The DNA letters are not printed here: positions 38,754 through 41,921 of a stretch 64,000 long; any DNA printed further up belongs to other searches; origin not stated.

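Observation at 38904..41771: Single 955-aa ORF fusing an EamA/DMT 10-TM transporter domain to a class A penicillin-binding protein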

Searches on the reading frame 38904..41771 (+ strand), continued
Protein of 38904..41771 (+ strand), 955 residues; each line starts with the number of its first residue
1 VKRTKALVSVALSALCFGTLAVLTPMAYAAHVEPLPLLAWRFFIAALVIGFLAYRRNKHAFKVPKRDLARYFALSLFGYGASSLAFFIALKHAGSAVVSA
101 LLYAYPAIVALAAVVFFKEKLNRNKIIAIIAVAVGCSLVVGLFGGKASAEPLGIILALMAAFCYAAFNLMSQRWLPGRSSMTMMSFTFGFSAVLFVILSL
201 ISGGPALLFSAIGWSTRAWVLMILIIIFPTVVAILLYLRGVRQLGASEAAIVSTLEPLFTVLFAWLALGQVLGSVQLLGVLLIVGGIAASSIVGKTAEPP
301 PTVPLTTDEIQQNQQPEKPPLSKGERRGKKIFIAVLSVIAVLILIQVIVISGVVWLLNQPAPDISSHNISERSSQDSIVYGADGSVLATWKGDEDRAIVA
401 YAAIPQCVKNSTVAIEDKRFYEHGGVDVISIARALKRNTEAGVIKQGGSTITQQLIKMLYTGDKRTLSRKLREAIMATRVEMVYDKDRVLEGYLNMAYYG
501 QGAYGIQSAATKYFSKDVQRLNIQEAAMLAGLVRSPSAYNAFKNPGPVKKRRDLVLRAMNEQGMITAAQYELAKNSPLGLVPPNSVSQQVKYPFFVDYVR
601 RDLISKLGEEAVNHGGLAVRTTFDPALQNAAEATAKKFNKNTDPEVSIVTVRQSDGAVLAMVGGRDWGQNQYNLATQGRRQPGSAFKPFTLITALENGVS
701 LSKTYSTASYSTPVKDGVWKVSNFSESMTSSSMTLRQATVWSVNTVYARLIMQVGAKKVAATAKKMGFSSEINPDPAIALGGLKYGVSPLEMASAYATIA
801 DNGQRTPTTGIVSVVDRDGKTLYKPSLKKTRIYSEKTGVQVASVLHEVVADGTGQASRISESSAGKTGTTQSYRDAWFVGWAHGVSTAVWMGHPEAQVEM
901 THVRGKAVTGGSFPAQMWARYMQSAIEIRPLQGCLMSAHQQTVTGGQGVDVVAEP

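Call 6: find_homologous_proteins(query=window:38904-41771:+, max_evalue=1e-10)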
Query window:38904-41771:+ (955 aa): 3520 proteins with E <= 1e-10 among 8000 candidates; the best 120 are listed.
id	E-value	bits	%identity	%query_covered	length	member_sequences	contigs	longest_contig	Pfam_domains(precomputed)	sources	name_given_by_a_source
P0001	0.0e+0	2100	100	100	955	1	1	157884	PF00892.27,PF00912.29,PF00905.28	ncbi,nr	ncbi:MAG: PBP1A family penicillin-binding protein [Coriobacteriia bacterium]|nr:PBP1A family penicil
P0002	0.0e+0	1772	84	100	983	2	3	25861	PF00892.27,PF03151.23,PF00912.29,PF00905.28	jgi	-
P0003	0.0e+0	1765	83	100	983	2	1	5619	PF00892.27,PF03151.23,PF00912.29,PF00905.28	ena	-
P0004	0.0e+0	1303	62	99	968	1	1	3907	PF00892.27,PF03151.23,PF00912.29,PF00905.28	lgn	-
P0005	0.0e+0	1280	62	98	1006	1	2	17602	PF00892.27,PF03151.23,PF00912.29,PF00905.28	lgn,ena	-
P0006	0.0e+0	1269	61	98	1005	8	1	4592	PF00892.27,PF03151.23,PF00912.29,PF00905.28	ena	-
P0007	0.0e+0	1265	61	98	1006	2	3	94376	PF00892.27,PF03151.23,PF00912.29,PF00905.28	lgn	-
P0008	0.0e+0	1261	61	99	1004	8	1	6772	PF00892.27,PF03151.23,PF00912.29,PF00905.28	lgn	-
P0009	0.0e+0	1227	59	98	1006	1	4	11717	PF00892.27,PF00912.29,PF00905.28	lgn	-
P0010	0.0e+0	1140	56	98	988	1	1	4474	PF00892.27,PF00912.29,PF00905.28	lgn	-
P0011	0.0e+0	1139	55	98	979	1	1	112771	PF00892.27,PF00912.29,PF00905.28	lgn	-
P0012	0.0e+0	1136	54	97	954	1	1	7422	PF00892.27,PF00912.29,PF00905.28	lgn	-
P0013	0.0e+0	1129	58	63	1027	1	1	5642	PF00892.27,PF03151.23,PF00912.29,PF00905.28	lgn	-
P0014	0.0e+0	1124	58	63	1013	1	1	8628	PF00892.27,PF03151.23,PF00912.29,PF00905.28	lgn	-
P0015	0.0e+0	1116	57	66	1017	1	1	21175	PF00892.27,PF00912.29,PF00905.28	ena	-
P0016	0.0e+0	1112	55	98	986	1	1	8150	PF00892.27,PF00912.29,PF00905.28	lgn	-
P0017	0.0e+0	1104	55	97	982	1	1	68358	PF00892.27,PF00912.29,PF00905.28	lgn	-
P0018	0.0e+0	1053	54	95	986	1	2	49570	PF00892.27,PF03151.23,PF00912.29,PF00905.28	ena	-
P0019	1.9e-194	666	53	62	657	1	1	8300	PF00912.29,PF00905.28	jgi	jgi:penicillin-binding protein 1A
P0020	6.4e-194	664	53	61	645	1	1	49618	PF00912.29,PF00905.28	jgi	-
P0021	5.0e-193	661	53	60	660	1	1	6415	PF00912.29,PF00905.28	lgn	-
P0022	1.4e-191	657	53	62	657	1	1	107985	PF00912.29,PF00905.28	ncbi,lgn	-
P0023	1.4e-188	647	52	60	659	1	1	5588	PF00912.29,PF00905.28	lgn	-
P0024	2.9e-187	642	50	61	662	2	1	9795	PF00912.29,PF00905.28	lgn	-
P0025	3.3e-186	639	51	63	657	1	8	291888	PF00912.29,PF00905.28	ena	-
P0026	1.3e-184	634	52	60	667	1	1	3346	PF00912.29,PF00905.28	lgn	-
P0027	5.8e-182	625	52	59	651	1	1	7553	PF00912.29,PF00905.28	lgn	-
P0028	3.1e-181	622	48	63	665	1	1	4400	PF00912.29,PF00905.28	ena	-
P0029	2.9e-180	619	49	63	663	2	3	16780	PF00912.29,PF00905.28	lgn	-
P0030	9.4e-178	611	51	59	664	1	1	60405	PF00912.29,PF00905.28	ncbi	ncbi:MAG: transglycosylase domain-containing protein [Coriobacteriia bacterium]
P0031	1.3e-175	604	50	59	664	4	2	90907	PF00912.29,PF00905.28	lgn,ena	-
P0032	1.6e-175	604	46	64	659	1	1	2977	PF00912.29,PF00905.28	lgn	-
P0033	4.0e-157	543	47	59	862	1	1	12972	PF22352.3,PF00801.27,PF03793.25,PF00912.29,PF00905.28,PF18911.7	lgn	-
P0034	1.0e-155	538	47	60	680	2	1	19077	PF00912.29,PF00905.28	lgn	-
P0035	5.4e-154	532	44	64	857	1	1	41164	PF22352.3,PF00801.27,PF03793.25,PF00912.29,PF00905.28,PF18911.7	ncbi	-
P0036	1.8e-153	531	46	60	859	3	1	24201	PF00801.27,PF03793.25,PF00912.29,PF00905.28,PF18911.7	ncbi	-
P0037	1.1e-149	518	46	59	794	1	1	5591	PF00801.27,PF03793.25,PF00912.29,PF00905.28,PF18911.7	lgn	-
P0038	3.6e-149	516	45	60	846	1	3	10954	PF22352.3,PF00801.27,PF03793.25,PF00912.29,PF00905.28,PF18911.7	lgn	-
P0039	8.1e-149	515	45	62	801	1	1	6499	PF22352.3,PF00801.27,PF03793.25,PF00912.29,PF00905.28,PF18911.7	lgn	-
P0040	1.2e-147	511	43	64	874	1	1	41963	PF22352.3,PF00801.27,PF03793.25,PF00912.29,PF00905.28,PF18911.7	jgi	-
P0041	2.7e-147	510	45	59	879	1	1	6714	PF00801.27,PF03793.25,PF00912.29,PF00905.28,PF18911.7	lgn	-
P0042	1.2e-146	508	44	60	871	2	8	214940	PF00801.27,PF03793.25,PF00912.29,PF00905.28,PF18911.7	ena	-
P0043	1.3e-145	505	43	64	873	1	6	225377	PF22352.3,PF00801.27,PF03793.25,PF00912.29,PF00905.28,PF18911.7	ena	-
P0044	1.6e-145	504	44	63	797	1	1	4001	PF22352.3,PF00801.27,PF03793.25,PF00912.29,PF00905.28,PF18911.7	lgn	-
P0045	1.3e-144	501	42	65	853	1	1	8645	PF22352.3,PF00801.27,PF03793.25,PF00912.29,PF00905.28,PF18911.7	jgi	jgi:penicillin-binding protein 1A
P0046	2.5e-144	500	45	59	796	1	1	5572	PF22352.3,PF00801.27,PF03793.25,PF00912.29,PF00905.28,PF18911.7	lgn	-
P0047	4.9e-144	499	45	58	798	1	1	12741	PF00801.27,PF03793.25,PF00912.29,PF00905.28,PF18911.7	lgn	-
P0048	9.6e-144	498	46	61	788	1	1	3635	PF00801.27,PF03793.25,PF00912.29,PF00905.28,PF18911.7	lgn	-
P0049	1.3e-143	498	46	59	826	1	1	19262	PF03793.25,PF00912.29,PF00905.28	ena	-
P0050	1.8e-143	497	44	60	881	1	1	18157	PF00801.27,PF03793.25,PF00912.29,PF00905.28,PF18911.7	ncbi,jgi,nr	ncbi:MAG: PBP1A family penicillin-binding protein [Coriobacteriia bacterium]|jgi:penicillin-binding 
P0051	2.0e-143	497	45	59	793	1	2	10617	PF00801.27,PF03793.25,PF00912.29,PF00905.28,PF18911.7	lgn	-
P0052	2.7e-143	497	43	64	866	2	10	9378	PF00801.27,PF03793.25,PF00912.29,PF00905.28,PF18911.7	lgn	-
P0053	9.9e-143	495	44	58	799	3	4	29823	PF22352.3,PF00801.27,PF03793.25,PF00912.29,PF00905.28,PF18911.7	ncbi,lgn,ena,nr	ncbi:MAG: PBP1A family penicillin-binding protein [Clostridiales bacterium]|nr:PBP1A family penicill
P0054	3.5e-142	493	44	62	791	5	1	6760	PF00801.27,PF03793.25,PF00912.29,PF00905.28,PF18911.7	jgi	jgi:penicillin-binding protein 1A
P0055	9.9e-141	488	44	60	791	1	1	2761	PF22352.3,PF00801.27,PF03793.25,PF00912.29,PF00905.28,PF18911.7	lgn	-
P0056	3.2e-140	487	45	58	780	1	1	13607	PF00801.27,PF03793.25,PF00912.29,PF00905.28,PF18911.7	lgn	-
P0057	4.9e-140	486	41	62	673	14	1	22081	PF00912.29,PF00905.28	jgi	-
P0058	1.3e-138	481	40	64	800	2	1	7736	PF00801.27,PF03793.25,PF00912.29,PF00905.28,PF18911.7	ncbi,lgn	-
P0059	1.2e-135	472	44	60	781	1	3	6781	PF00801.27,PF03793.25,PF00912.29,PF00905.28,PF18911.7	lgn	-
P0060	4.5e-134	466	42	60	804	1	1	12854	PF00801.27,PF03793.25,PF00912.29,PF00905.28,PF18911.7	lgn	-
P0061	4.4e-132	460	42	63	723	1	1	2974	PF00912.29,PF00905.28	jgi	jgi:penicillin-binding protein 1A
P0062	1.2e-131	458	43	59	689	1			PF00912.29,PF00905.28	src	-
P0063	3.0e-130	454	41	60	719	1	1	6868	PF00912.29,PF00905.28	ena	-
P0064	3.7e-130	453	44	59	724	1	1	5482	PF00912.29,PF00905.28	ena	-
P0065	5.0e-130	453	41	63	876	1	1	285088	PF03793.25,PF00912.29,PF00905.28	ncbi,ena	-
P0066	5.5e-130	453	42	58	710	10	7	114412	PF00912.29,PF00905.28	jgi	jgi:penicillin-binding protein 1A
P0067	1.3e-129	452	43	59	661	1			PF00912.29,PF00905.28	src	-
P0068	4.5e-129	450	42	58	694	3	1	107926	PF00912.29,PF00905.28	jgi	jgi:penicillin-binding protein 1A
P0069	5.9e-129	449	43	64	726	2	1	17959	PF00912.29,PF00905.28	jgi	jgi:penicillin-binding protein 1A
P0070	1.6e-128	448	42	59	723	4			PF00912.29,PF00905.28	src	-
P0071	1.8e-128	448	43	62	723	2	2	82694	PF00912.29,PF00905.28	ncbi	-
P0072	1.0e-127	445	40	64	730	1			PF00912.29,PF00905.28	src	-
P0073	1.0e-127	445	42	61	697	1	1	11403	PF00912.29,PF00905.28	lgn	-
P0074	1.2e-127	445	42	64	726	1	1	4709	PF00912.29,PF00905.28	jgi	jgi:penicillin-binding protein 1A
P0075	1.7e-127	445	42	62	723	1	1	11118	PF00912.29,PF00905.28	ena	-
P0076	3.0e-127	444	42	62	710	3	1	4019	PF00912.29,PF00905.28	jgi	jgi:penicillin-binding protein 1A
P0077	3.4e-127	444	42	63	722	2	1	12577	PF00912.29,PF00905.28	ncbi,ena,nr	ncbi:MAG: transglycosylase domain-containing protein [Actinobacteria bacterium]|nr:transglycosylase 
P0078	3.8e-127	443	41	63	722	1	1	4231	PF00912.29,PF00905.28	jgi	jgi:penicillin-binding protein 1A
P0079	4.3e-127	443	43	59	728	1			PF00912.29,PF00905.28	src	-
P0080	6.4e-127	443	41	64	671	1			PF00912.29,PF00905.28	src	-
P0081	6.5e-127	443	42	62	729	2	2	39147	PF00912.29,PF00905.28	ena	-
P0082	7.4e-127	442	41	63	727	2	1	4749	PF00912.29,PF00905.28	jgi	jgi:penicillin-binding protein 1A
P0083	7.5e-127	442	44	58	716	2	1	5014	PF00912.29,PF00905.28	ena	-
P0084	1.7e-126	441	41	59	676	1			PF00912.29,PF00905.28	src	-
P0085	2.3e-126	441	43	58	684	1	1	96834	PF00912.29,PF00905.28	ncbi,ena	-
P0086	3.5e-126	440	42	62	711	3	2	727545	PF00912.29,PF00905.28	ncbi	-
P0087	3.5e-126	440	42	62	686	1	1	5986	PF00912.29,PF00905.28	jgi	jgi:penicillin-binding protein 1A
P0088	4.2e-126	440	41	63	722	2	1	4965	PF00912.29,PF00905.28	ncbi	-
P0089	5.2e-126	440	41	58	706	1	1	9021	PF00912.29,PF00905.28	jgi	jgi:penicillin-binding protein 1A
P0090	8.3e-126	439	41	61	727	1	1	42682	PF00912.29,PF00905.28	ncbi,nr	ncbi:MAG TPA: transglycosylase domain-containing protein [Acidimicrobiales bacterium]|nr:transglycos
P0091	1.0e-125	439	40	63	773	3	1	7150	PF00912.29,PF00905.28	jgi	-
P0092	1.1e-125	439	41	63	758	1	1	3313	PF03793.25,PF00912.29,PF00905.28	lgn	-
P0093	1.3e-125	438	41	64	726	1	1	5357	PF00912.29,PF00905.28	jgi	jgi:penicillin-binding protein 1A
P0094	3.5e-125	437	41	59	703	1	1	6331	PF00912.29,PF00905.28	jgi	jgi:penicillin-binding protein 1A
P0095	4.1e-125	437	41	59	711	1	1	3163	PF00912.29,PF00905.28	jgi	jgi:penicillin-binding protein 1A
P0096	5.9e-125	436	42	64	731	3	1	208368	PF00912.29,PF00905.28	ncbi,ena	-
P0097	6.1e-125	436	41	62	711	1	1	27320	PF00912.29,PF00905.28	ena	-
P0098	6.3e-125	436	42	59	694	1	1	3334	PF00912.29,PF00905.28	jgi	jgi:penicillin-binding protein 1A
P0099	7.3e-125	436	41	59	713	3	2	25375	PF00912.29,PF00905.28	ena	-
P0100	1.1e-124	435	42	59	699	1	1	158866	PF00912.29,PF00905.28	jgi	jgi:penicillin-binding protein 1A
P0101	1.6e-124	435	41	59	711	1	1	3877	PF00912.29,PF00905.28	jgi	jgi:penicillin-binding protein 1A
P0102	2.1e-124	434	41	59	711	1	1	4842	PF00912.29,PF00905.28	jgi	jgi:penicillin-binding protein 1A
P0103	2.3e-124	434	41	58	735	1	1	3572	PF00912.29,PF00905.28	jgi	jgi:penicillin-binding protein 1A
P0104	3.5e-124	434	41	58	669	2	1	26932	PF00912.29,PF00905.28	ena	-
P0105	3.7e-124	434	41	58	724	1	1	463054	PF00912.29,PF00905.28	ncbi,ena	-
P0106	4.1e-124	433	40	63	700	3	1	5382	PF00912.29,PF00905.28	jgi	jgi:penicillin-binding protein 1A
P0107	4.8e-124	433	41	59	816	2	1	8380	PF03793.25,PF00912.29,PF00905.28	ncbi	-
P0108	5.4e-124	433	41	58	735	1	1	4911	PF00912.29,PF00905.28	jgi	jgi:penicillin-binding protein 1A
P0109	5.8e-124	433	43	58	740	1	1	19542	PF00912.29,PF00905.28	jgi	jgi:penicillin-binding protein 1A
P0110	5.9e-124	433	41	58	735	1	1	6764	PF00912.29,PF00905.28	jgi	jgi:penicillin-binding protein 1A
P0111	7.0e-124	433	41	58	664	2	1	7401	PF00912.29,PF00905.28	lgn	-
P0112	8.0e-124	432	41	59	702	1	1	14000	PF00912.29,PF00905.28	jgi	jgi:penicillin-binding protein 1A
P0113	8.1e-124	432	41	58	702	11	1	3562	PF00912.29,PF00905.28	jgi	jgi:penicillin-binding protein 1A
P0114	9.8e-124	432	43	59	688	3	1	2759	PF00912.29,PF00905.28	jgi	-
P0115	1.0e-123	432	41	58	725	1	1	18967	PF00912.29,PF00905.28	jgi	jgi:penicillin-binding protein 1A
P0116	1.3e-123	432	41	58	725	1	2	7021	PF00912.29,PF00905.28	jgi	jgi:penicillin-binding protein 1A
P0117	1.4e-123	432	41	58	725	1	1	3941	PF00912.29,PF00905.28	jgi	-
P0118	1.8e-123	431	43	58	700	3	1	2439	PF00912.29,PF00905.28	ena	-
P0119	2.2e-123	431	41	59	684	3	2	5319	PF00912.29,PF00905.28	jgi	jgi:penicillin-binding protein 1A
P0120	2.4e-123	431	41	59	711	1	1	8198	PF00912.29,PF00905.28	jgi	jgi:penicillin-binding protein 1A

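Call 9: find_encoding_contigs(protein=P0022, flank=8000, max_places=2)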
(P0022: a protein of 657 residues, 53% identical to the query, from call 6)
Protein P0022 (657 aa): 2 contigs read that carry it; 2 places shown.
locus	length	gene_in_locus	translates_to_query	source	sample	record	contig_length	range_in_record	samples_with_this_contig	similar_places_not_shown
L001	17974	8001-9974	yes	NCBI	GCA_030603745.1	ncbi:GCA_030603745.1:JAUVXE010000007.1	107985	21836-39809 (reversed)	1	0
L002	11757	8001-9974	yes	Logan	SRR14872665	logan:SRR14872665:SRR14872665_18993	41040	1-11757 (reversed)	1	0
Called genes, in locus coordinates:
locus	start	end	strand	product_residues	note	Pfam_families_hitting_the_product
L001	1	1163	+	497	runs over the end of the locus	PF01590:GAF, PF13185:GAF_2, PF13492:GAF_3, PF00990:GGDEF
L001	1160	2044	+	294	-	PF01471:PG_binding_1, PF09374:PG_binding_3 (faint), PF01471:PG_binding_1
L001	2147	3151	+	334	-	PF11932:DUF3450 (faint), PF00877:NLPC_P60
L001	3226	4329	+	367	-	PF00437:T2SSE, PF13604:AAA_30 (faint)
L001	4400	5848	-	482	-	PF02310:B12-binding, PF04055:Radical_SAM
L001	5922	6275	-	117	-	PF04892:VanZ-LLP1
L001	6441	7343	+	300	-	PF00892:EamA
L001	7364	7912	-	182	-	-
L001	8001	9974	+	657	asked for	PF00912:Transgly, PF00905:Transpeptidase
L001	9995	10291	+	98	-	PF00226:DnaJ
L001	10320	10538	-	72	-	-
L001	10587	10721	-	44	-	-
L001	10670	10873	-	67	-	PF13237:Fer4_10 (faint), PF12838:Fer4_7, PF13187:Fer4_9 (weak), PF12797:Fer4_2 (weak), PF00037:Fer4, PF12837:Fer4_6 (weak)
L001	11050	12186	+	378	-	PF00015:MCPsignal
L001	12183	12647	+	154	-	PF14588:YjgF_endoribonc, PF01042:Ribonuc_L-PSP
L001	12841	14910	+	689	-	PF14522:Cytochrome_C7 (faint), PF14537:Cytochrom_c3_2 (faint)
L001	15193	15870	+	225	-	PF09858:DUF2085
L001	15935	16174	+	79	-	PF20660:DUF6812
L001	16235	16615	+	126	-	-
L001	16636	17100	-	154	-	-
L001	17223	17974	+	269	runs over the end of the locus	PF01887:SAM_HAT_N, PF20257:SAM_HAT_C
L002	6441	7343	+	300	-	PF00892:EamA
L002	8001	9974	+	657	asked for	PF00912:Transgly, PF00905:Transpeptidase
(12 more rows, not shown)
